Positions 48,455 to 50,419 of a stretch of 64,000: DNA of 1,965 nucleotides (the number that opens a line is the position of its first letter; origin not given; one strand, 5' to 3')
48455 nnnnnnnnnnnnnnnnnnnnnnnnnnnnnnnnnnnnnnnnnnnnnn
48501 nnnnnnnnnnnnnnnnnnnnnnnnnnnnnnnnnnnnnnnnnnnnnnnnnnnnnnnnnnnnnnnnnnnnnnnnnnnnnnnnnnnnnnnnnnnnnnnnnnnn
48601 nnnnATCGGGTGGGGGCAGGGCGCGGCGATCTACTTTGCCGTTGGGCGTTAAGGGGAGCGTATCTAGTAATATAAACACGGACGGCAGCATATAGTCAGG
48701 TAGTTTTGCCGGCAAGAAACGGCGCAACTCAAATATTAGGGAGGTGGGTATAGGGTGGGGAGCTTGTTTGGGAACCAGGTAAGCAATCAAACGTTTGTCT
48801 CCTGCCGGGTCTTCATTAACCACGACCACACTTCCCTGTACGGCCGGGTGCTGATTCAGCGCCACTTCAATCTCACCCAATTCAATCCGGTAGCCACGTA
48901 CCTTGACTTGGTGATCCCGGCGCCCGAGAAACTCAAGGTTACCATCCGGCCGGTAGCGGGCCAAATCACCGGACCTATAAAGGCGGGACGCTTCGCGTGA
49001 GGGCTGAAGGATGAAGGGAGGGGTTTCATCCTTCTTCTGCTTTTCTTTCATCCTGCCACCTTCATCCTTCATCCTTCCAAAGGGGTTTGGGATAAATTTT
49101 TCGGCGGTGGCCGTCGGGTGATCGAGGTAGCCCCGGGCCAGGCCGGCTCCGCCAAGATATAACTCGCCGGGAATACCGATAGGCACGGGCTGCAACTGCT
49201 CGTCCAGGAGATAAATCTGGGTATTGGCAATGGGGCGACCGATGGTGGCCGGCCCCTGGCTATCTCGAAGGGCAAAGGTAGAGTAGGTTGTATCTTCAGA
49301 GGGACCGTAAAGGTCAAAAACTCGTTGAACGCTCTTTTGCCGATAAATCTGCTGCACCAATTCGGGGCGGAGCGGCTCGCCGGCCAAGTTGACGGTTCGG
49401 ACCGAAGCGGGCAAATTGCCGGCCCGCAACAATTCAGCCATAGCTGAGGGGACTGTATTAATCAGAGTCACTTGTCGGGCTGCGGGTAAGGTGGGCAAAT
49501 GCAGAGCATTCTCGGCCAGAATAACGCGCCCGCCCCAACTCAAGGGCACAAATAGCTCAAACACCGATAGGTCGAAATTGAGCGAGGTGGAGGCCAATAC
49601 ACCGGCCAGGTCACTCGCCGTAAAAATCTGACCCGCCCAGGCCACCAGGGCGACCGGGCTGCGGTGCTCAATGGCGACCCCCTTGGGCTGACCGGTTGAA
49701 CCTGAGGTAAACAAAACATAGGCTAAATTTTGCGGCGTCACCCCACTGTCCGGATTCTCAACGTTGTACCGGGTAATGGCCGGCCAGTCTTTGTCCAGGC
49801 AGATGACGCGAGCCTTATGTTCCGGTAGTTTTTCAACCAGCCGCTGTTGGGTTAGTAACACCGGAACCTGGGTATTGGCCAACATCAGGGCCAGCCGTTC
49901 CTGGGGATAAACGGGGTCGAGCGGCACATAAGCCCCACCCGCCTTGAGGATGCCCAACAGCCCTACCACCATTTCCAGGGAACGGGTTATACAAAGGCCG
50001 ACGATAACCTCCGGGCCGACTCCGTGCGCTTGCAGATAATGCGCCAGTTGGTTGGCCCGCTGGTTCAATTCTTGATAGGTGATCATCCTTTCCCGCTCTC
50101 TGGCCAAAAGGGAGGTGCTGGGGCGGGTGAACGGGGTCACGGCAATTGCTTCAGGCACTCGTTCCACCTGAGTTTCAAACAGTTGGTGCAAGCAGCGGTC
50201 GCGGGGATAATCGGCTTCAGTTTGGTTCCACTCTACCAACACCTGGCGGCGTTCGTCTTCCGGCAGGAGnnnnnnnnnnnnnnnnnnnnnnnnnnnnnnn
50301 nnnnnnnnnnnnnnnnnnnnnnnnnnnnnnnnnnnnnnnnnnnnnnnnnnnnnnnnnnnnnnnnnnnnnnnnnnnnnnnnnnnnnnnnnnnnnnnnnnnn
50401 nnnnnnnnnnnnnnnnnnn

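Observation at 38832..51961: By-eye specificity codes predict an N-formyl-L-Ala / D-Gln / L-Ala peptide released as an aldehyde or alcohol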

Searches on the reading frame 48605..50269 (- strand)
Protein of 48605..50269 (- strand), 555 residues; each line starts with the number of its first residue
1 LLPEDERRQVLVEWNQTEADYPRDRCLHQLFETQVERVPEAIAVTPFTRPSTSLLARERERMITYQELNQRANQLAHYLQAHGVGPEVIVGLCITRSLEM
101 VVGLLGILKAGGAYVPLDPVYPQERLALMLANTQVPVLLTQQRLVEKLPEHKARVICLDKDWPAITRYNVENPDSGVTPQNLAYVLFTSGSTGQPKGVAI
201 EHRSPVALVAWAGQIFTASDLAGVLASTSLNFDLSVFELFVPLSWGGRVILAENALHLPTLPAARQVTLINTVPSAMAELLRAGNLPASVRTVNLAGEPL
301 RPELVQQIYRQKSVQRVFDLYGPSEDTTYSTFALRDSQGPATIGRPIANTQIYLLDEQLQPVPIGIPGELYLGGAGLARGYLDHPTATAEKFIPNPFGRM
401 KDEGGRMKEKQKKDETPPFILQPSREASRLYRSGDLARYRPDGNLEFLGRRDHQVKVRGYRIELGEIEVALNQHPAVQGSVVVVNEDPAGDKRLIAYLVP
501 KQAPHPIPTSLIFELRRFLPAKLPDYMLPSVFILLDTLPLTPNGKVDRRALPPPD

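Call 7: search_solved_structures(query=window:48605-50269:-, max_evalue=1e-40, show_alignments=0)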
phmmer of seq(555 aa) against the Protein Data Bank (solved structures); distinct sequences matched with E-value up to 1e-40: 60.
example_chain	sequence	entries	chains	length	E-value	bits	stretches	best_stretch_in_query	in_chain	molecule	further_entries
6mfy_A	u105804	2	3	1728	1.7e-194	650.9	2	1-398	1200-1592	Linear gramicidin synthase subunit A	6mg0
9be3_A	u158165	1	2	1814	2.3e-194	650.5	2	1-398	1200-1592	Linear gramicidin synthase subunit A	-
9be4_A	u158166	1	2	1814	2.3e-194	650.5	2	1-398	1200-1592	Linear gramicidin synthase subunit A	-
6mfz_A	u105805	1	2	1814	2.3e-194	650.5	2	1-398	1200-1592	Linear gramicidin synthase subunit A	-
9meh_A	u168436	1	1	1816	2.3e-194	650.5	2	1-398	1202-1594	Linear gramicidin synthase subunit A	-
8jbr_A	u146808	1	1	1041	2.1e-175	587.9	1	1-399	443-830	McyA protein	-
8hlk_A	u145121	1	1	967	7.7e-130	437.6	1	2-398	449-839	Microcystin synthetase B (Fragment)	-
4d4g_A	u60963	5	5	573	3.3e-128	432.2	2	25-398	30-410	APNAA1 | APNA A1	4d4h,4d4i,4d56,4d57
8xjz_C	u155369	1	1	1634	2.3e-122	412.9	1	61-551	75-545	Peptide synthetase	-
5u89_A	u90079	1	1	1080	1.1e-120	407.3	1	4-398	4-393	Amino acid adenylation domain protein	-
6p1j_A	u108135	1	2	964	5.8e-116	391.7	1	2-398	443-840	Txo2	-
9bfd_B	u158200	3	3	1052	4.3e-106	359.2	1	1-397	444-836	Tyrocidine synthase 2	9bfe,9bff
5es6_A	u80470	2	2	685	1.1e-95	324.8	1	19-396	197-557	Linear gramicidin synthase subunit A | Linear gramicidin synthetase subunit A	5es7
5es5_A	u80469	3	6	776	1.8e-95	324.1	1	19-396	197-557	Linear gramicidin synthetase subunit A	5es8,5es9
1amu_A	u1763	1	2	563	1.8e-95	324.1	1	6-397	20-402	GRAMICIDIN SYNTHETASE 1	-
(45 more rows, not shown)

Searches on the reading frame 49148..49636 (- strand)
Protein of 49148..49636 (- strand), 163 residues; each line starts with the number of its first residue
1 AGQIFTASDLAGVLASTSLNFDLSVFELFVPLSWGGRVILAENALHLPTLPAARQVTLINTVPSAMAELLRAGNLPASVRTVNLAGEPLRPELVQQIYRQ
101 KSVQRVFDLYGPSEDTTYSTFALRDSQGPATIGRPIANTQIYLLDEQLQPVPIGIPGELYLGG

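Call 33: search_solved_structures(query=window:49148-49636:-, max_evalue=1e-10, show_alignments=2)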
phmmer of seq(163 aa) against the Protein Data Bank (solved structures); distinct sequences matched with E-value up to 1e-10: 25.
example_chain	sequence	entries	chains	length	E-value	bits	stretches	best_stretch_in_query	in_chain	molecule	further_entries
8jbr_A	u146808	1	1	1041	7e-60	204.9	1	3-163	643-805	McyA protein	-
6mfy_A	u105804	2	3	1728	2.4e-23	86.2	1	14-163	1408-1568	Linear gramicidin synthase subunit A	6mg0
9be3_A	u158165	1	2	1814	2.7e-23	86.1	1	14-163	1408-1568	Linear gramicidin synthase subunit A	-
9be4_A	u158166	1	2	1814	2.7e-23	86.1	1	14-163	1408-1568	Linear gramicidin synthase subunit A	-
9meh_A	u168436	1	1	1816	2.7e-23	86.1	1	14-163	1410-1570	Linear gramicidin synthase subunit A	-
6mfz_A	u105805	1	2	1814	2.8e-23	86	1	14-163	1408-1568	Linear gramicidin synthase subunit A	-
8xjz_C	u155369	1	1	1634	1e-21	80.9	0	22-163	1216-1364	Peptide synthetase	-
5u89_A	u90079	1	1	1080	5.1e-21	78.7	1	12-163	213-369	Amino acid adenylation domain protein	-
6ea3_B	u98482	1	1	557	8e-18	68.3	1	14-163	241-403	adenylation domain of Fuscachelin synthetase component H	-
5wmm_A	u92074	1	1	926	8e-18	68.3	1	9-163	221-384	NRPS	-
8glc_B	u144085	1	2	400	1.2e-16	64.5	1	13-163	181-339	Non-ribosomal peptide synthetase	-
6oyf_A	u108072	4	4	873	1.5e-16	64.1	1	12-163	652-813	Txo1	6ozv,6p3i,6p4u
6p1j_A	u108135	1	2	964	2e-16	63.7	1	12-163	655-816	Txo2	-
4zxh_A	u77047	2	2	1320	3e-16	63.1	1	13-163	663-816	ABBFA_003403 | Tyrocidine synthetase 3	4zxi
8www_A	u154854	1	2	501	1.4e-13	54.5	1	13-163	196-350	Carrier domain-containing protein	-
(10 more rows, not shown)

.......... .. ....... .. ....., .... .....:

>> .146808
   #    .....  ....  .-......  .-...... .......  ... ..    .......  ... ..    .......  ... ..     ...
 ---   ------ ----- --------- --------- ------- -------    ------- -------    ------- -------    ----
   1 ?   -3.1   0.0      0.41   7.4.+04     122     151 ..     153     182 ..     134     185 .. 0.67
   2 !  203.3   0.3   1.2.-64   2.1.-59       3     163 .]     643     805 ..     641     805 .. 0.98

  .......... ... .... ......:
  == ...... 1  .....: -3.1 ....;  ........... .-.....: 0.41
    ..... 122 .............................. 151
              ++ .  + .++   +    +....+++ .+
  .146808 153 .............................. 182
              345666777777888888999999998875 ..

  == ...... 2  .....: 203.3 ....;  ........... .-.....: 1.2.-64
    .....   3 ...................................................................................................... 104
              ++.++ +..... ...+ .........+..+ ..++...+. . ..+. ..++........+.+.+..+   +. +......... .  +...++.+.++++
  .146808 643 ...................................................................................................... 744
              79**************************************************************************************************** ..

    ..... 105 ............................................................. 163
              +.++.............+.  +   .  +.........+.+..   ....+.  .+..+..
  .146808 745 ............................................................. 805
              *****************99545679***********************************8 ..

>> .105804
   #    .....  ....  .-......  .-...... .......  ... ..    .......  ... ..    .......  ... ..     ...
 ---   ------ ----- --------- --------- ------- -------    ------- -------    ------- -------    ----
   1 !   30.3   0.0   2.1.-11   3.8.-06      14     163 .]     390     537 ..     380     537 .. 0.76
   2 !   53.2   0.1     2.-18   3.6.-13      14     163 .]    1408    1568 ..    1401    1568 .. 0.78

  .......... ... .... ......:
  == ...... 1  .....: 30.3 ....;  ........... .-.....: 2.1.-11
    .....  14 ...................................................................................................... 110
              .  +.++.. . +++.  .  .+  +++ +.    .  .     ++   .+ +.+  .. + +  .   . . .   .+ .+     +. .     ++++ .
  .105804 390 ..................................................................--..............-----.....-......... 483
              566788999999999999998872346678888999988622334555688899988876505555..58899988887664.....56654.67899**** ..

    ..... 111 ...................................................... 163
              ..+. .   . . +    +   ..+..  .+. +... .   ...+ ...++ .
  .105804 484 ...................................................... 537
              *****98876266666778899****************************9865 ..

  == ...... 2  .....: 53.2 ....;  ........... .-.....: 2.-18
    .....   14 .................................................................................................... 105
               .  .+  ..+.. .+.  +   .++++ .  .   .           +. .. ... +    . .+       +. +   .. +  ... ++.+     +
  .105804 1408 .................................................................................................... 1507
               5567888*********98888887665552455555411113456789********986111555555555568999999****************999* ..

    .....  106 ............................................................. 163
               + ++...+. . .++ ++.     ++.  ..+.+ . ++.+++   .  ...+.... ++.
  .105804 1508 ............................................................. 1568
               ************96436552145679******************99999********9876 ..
